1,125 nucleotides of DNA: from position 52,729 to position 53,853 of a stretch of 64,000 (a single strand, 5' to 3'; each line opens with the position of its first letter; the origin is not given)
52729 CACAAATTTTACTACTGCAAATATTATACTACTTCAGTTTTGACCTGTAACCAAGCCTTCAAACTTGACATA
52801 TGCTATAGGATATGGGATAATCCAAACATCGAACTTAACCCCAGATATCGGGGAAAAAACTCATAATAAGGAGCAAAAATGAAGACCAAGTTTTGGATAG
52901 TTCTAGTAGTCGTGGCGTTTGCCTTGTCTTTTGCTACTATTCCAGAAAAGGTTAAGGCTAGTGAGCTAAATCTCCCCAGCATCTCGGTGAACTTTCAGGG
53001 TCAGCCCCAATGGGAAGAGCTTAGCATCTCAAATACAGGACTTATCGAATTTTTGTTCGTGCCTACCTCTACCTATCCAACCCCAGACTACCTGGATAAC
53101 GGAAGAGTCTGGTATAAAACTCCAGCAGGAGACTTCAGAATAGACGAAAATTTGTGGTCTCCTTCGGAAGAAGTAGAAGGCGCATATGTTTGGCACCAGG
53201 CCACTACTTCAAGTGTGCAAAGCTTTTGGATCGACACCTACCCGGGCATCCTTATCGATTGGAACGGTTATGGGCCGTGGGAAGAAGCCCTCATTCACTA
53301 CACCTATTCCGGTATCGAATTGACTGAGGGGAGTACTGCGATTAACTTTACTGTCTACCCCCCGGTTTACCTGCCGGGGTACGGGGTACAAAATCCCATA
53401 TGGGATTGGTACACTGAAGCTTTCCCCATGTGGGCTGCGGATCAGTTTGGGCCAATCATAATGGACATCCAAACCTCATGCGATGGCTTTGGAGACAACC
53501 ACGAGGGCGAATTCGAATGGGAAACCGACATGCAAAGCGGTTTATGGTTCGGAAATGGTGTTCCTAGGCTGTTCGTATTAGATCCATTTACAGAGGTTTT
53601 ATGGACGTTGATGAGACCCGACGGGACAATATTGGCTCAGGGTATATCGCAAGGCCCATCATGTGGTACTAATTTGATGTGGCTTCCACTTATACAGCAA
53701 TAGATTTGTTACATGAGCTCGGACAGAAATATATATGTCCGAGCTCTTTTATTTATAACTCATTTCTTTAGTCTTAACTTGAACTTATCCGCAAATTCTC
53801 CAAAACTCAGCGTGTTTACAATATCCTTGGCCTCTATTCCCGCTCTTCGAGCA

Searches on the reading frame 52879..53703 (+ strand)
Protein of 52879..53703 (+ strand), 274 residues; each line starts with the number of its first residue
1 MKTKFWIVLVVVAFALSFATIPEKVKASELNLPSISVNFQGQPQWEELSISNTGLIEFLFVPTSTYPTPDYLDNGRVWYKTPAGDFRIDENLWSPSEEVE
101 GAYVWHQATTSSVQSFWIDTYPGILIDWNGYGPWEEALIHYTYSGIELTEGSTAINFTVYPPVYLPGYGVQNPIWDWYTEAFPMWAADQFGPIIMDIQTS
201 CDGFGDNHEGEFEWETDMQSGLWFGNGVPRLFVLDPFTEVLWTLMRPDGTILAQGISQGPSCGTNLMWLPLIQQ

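Call 44: find_encoding_contigs(protein=window:52879-53703:+, flank=10000, max_places=10)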
Protein window:52879-53703:+ (274 aa): 23 contigs read that carry it; 3 places shown.
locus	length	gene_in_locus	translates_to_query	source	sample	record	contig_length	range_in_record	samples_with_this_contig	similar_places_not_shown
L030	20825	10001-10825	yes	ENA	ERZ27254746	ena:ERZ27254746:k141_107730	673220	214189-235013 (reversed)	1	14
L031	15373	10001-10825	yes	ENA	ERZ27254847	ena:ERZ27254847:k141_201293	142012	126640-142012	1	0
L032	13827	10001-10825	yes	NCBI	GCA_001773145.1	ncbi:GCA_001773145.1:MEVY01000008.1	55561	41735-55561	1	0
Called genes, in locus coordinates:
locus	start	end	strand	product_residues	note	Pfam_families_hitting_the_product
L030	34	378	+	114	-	-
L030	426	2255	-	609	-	PF01612:DNA_pol_A_exo1, PF00476:DNA_pol_A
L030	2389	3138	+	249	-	-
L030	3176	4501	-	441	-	PF02934:GatB_N, PF02637:GatB_Yqey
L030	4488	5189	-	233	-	PF00106:adh_short, PF08659:KR, PF13561:adh_short_C2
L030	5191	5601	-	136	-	-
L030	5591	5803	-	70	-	-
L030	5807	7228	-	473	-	PF01425:Amidase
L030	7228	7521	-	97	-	PF02686:GatC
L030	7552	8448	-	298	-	PF01435:Peptidase_M48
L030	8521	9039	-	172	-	PF00293:NUDIX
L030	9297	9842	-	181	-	PF04011:LemA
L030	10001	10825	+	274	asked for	-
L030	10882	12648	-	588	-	PF14716:HHH_8, PF14792:DNA_pol_B_palm (weak), PF14791:DNA_pol_B_thumb, PF02811:PHP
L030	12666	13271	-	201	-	PF00081:Sod_Fe_N, PF02777:Sod_Fe_C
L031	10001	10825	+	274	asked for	-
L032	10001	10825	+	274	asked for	-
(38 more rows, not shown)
